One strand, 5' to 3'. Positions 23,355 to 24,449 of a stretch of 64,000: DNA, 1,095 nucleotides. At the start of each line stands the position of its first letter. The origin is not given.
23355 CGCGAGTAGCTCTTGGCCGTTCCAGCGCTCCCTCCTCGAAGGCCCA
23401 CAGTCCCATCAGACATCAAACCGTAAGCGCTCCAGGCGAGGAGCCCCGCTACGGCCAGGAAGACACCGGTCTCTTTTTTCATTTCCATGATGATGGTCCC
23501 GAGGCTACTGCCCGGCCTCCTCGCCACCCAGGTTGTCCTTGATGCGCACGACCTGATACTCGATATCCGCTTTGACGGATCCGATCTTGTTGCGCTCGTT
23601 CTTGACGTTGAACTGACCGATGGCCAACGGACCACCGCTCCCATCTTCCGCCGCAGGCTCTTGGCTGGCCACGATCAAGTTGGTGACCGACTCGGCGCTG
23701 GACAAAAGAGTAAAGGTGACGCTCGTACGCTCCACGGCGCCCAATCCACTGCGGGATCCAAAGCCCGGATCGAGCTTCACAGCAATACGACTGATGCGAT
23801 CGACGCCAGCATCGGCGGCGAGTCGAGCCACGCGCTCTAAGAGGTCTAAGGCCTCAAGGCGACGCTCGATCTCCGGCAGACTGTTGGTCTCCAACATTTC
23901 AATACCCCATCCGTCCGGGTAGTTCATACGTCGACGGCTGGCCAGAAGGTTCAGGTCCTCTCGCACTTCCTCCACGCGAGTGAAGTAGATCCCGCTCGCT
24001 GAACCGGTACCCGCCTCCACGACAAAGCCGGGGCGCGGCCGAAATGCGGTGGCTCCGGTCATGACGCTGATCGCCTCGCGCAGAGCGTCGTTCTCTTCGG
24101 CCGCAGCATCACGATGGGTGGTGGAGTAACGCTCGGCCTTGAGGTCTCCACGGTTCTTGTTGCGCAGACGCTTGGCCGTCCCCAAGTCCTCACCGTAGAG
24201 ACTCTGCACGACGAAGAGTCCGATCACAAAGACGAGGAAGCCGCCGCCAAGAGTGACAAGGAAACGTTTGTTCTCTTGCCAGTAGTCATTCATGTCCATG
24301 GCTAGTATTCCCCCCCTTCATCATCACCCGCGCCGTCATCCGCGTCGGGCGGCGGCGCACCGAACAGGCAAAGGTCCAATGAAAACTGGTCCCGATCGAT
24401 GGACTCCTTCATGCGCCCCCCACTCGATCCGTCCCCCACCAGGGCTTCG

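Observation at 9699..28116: FHA-led, 11-gene type-IV-filament/T2SS-like pseudopilus operon with no ATPase, platform, secretin or prepilin peptidase nearby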

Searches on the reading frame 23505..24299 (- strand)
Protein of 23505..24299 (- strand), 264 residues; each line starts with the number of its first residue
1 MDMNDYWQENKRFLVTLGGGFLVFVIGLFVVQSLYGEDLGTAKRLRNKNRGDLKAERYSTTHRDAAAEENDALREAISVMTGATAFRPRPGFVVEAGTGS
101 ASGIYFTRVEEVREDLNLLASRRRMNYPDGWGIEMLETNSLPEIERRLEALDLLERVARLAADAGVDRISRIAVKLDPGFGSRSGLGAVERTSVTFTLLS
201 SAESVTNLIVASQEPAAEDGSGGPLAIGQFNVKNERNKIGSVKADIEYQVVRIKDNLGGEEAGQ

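Call 6: search_protein_families(library=pfam, proteins=[window:23505-24299:-], max_evalue=0.1)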
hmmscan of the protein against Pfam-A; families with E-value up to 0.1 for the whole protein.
window:23505-24299:- (264 aa): 0 families

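Call 15: search_protein_families(library=ncbifam, proteins=[window:23505-24299:-], max_evalue=0.1)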
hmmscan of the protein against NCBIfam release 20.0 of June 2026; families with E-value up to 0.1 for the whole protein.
window:23505-24299:- (264 aa): 0 families

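Call 33: search_solved_structures(query=window:23505-24299:-, max_evalue=1)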
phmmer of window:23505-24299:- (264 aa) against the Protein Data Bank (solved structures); distinct sequences matched with E-value up to 1: 0.

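Call 80: search_protein_families(library=pfam, alignment_id=A4, max_evalue=0.1)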
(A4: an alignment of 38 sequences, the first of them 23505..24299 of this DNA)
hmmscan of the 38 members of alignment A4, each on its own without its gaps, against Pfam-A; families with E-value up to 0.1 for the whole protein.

A. member 1, window:23505-24299:- (264 aa): 0 families

B. families by the number of members that match (of 38 scanned): 9 families
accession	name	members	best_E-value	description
PF10741.14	T2SSM_b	2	0.01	Type II secretion system (T2SS), protein M subtype b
PF10392.15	COG5_N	1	0.032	Conserved oligomeric Golgi complex subunit 5, N-terminal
PF06724.16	DUF1206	1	0.034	Domain of Unknown Function (DUF1206)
PF10224.14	DUF2205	1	0.038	Short coiled-coil protein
PF00805.28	Pentapeptide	1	0.045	Pentapeptide repeats (8 copies)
PF24980.1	LSU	1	0.051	Response to Low Sulfur (LSU) family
PF25450.1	Rab11-FIP3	1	0.079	Rab11-FIP3-like domain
PF16326.10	ABC_tran_CTD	1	0.083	ABC transporter C-terminal domain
PF02580.21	Tyr_Deacylase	1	0.087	D-Tyr-tRNA(Tyr) deacylase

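Call 81: search_solved_structures(query=A4, max_evalue=10)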
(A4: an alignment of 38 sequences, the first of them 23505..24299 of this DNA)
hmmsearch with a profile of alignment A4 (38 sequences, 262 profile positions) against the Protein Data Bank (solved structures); distinct sequences matched with E-value up to 10: 8.
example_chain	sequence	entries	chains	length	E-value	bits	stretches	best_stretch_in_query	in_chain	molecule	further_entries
9lmp_R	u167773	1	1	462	0.0031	20.3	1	26-162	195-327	G-protein coupled receptor 4,Soluble cytochrome b562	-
9l3z_A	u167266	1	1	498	0.18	14.5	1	11-150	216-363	Chemerin-like receptor 1,Soluble cytochrome b562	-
9au6_A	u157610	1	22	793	0.38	13.4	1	51-89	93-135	Flagellin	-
4oir_A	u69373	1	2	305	0.39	13.4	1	106-171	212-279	DNA-directed RNA polymerase subunit alpha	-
4mq9_A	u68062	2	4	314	0.4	13.3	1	106-171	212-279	DNA-directed RNA polymerase subunit alpha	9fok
1iw7_A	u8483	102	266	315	0.41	13.3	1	106-171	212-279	RNA polymerase alpha subunit | DNA-directed RNA polymerase alpha chain | DNA-directed RNA polymerase subunit alpha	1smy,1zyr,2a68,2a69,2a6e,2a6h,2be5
4il3_A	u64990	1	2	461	0.6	12.8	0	70-107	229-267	Ste24p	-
8g4l_bm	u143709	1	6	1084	1.7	11.3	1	167-246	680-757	Titin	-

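Call 90: search_protein_families(library=ncbifam, alignment_id=A4, max_evalue=0.1)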
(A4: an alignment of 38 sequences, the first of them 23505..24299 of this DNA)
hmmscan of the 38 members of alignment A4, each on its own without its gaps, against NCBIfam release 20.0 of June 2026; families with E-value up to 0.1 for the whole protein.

A. member 1, window:23505-24299:- (264 aa): 0 families

B. families by the number of members that match (of 38 scanned): 12 families
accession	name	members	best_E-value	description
NF040576.1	T2SS_GspM_XpsM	4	1.2e-05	type II secretion system protein GspM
NF038023.1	S_layer_PS2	1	0.00053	S-layer protein PS2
NF006543.0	PRK09039.1-2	1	0.0062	peptidoglycan -binding protein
NF038287.2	Amuc_1100_fam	1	0.0065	Amuc_1100 family pilus-like protein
NF053524.1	thylo_ssl2009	1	0.017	ssl2009 family thylakoid membrane protein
NF041525.1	HrpD5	1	0.024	HrpD5 family protein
NF033539.1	transpos_IS1380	1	0.035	IS1380 family transposase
NF008299.0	PRK11087.1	1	0.035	oxidative stress defense protein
NF010258.0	PRK13704.1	1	0.044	plasmid SOS inhibition protein A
NF033914.0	antiphage_ZorA_1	1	0.065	anti-phage ZorAB system protein ZorA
NF033441.0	BREX_BrxC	1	0.08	BREX system P-loop protein BrxC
NF033408.5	polymyxin_MCR3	1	0.081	MCR-3 family phosphoethanolamine--lipid A transferase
